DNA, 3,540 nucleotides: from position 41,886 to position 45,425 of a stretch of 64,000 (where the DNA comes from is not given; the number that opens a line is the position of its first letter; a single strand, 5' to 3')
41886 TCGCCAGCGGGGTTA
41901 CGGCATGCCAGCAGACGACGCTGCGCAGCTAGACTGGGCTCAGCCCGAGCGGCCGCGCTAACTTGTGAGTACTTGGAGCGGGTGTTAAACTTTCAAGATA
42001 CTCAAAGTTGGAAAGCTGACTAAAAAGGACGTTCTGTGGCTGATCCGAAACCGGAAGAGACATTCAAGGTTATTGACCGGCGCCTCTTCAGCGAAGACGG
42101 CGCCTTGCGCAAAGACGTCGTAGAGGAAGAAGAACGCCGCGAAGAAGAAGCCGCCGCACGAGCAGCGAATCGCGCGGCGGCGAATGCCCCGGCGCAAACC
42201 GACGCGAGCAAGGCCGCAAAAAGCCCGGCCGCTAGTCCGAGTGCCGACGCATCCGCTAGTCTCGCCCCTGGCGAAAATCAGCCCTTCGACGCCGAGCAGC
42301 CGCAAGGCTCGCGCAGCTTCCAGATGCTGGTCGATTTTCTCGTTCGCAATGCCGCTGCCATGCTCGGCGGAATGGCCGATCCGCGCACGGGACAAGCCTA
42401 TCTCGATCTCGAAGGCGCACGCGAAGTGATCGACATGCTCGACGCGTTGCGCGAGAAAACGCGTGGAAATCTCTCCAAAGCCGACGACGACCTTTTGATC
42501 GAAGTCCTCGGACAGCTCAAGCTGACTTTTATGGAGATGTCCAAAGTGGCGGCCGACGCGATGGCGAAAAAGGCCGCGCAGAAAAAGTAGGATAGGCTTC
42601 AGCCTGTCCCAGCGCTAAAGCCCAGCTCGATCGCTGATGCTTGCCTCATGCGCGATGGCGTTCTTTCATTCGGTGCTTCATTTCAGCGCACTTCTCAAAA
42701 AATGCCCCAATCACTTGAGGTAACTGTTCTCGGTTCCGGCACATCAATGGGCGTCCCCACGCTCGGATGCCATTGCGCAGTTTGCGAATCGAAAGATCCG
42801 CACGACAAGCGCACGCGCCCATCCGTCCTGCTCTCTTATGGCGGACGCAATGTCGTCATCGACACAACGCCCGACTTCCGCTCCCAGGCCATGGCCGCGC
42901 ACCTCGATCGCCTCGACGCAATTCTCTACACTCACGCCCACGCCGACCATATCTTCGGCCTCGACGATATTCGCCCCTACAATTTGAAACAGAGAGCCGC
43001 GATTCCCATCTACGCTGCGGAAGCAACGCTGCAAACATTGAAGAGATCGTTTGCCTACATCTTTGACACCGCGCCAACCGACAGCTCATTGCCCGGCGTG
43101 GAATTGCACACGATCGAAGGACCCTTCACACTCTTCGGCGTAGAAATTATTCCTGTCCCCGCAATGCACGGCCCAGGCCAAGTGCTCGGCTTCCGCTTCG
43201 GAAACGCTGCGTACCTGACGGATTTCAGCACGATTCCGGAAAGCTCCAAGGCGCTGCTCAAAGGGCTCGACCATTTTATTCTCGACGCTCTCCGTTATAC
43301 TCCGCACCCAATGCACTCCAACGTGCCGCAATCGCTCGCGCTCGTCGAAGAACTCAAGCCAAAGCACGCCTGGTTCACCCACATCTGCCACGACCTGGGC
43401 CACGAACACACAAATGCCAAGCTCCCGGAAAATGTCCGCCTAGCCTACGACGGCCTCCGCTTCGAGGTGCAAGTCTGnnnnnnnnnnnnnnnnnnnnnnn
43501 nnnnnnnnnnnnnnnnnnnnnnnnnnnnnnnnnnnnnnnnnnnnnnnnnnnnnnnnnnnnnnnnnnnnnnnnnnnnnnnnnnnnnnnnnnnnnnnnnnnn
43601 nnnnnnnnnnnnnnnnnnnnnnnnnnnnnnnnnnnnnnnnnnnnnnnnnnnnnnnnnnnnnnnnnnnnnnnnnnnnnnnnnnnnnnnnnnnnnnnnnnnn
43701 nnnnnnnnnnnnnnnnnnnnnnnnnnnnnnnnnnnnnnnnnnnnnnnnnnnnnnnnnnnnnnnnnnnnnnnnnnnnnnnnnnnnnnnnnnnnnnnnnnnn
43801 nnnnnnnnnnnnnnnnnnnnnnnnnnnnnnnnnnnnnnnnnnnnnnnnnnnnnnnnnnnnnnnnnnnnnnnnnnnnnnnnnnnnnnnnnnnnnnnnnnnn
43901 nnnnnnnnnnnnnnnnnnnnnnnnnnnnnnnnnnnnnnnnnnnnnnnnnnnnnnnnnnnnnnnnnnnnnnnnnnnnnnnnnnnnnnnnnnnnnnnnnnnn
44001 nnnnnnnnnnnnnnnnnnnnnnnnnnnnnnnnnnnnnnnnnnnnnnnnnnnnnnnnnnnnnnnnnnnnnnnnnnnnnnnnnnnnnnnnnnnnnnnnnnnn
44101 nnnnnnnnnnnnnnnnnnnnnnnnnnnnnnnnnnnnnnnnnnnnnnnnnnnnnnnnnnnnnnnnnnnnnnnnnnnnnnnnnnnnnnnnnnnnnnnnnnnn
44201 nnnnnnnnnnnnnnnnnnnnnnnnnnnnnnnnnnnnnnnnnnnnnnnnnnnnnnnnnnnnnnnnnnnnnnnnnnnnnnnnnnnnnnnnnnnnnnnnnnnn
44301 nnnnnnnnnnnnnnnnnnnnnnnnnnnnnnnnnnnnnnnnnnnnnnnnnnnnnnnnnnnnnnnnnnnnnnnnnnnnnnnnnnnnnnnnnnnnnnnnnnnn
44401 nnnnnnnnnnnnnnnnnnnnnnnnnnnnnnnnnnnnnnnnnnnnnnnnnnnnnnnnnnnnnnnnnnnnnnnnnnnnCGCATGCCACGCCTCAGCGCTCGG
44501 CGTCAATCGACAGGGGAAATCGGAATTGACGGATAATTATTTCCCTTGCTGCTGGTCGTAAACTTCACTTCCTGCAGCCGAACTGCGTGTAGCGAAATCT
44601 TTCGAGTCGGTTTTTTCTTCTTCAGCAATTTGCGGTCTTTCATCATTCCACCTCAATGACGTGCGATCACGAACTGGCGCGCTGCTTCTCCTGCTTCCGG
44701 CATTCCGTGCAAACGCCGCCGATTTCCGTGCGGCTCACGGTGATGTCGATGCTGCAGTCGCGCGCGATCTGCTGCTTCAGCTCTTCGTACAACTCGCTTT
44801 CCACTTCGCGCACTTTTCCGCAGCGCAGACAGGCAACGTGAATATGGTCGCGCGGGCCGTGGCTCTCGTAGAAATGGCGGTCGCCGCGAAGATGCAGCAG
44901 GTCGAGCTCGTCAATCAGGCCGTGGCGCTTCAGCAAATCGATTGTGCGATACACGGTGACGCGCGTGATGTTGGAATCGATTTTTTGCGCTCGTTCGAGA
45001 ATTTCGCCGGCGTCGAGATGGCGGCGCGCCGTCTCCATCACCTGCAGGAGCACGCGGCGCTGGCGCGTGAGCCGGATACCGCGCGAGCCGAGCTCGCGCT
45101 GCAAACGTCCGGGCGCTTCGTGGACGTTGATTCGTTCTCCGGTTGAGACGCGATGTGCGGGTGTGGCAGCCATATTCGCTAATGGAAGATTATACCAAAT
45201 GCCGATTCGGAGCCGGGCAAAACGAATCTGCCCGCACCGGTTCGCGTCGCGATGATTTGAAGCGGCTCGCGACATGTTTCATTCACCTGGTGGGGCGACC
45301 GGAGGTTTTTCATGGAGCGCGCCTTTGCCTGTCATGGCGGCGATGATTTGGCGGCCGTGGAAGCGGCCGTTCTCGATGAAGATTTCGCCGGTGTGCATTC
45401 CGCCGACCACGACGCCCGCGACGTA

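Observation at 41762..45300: Origin-type flip of strand composition and codon third-position bias near 43.5-44.7 kb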

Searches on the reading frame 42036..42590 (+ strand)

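Call 6: search_protein_families(library=pfam, proteins=[window:42036-42590:+])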
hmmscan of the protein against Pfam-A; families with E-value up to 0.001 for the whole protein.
window:42036-42590:+ (184 aa): 1 family
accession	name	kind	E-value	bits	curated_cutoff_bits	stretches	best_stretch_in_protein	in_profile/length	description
PF08899.16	DUF1844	-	4e-19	69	27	1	94-167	3-76/76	Domain of unknown function (DUF1844)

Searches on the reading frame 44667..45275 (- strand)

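Call 6: search_protein_families(library=pfam, proteins=[window:44667-45275:-])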
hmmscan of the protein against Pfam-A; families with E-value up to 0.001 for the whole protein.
window:44667-45275:- (202 aa): 1 family
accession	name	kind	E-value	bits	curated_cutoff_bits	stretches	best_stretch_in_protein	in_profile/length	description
PF01475.25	FUR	-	8.3e-23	81.3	23.1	1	65-178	2-113/121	Ferric uptake regulator family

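Call 59: search_protein_families(library=ncbifam, proteins=[window:44667-45275:-])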
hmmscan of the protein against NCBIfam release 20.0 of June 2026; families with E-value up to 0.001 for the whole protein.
window:44667-45275:- (202 aa): 10 families
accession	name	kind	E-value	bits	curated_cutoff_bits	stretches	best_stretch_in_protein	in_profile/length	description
NF051892.1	TransRegFurBacil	equivalog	1.8e-21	76.8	220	1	56-198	6-149/149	ferric iron uptake transcriptional regulator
NF047406.1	TransRegPerRTherm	equivalog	5.8e-18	65.4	200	1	68-196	5-129/130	manganese-dependent transcriptional regulator PerR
NF052545.1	TransRegPerRClab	equivalog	1.6e-16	60.6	180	1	64-195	10-137/138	transcriptional regulator PerR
NF051891.1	TransRegFurHelico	equivalog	3.4e-15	56.2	200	1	56-194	12-147/148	ferric iron uptake transcriptional regulator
NF006999.0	PRK09462.1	equivalog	7.8e-14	51.5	146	1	61-198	7-142/148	ferric iron uptake transcriptional regulator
NF008646.0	PRK11639.1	equivalog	1.7e-12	47.4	167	1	64-197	19-151/171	zinc uptake transcriptional repressor Zur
NF045677.1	FeRespRegIrr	equivalog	1.1e-08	35.2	170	1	61-147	3-86/127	Fur family transcriptional regulator Irr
NF045678.1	TransRegIrrA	equivalog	1.2e-08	35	150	1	58-157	9-105/138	iron response transcriptional regulator IrrA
NF047462.1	FUR_perox_PerRA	exception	1.3e-06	28.9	200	1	60-175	10-119/142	peroxide-responsive transcriptional repressor PerRA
NF047461.1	FUR_perox_PerRB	exception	4.3e-05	23.4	250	1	54-172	13-127/143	peroxide-responsive transcriptional repressor PerRB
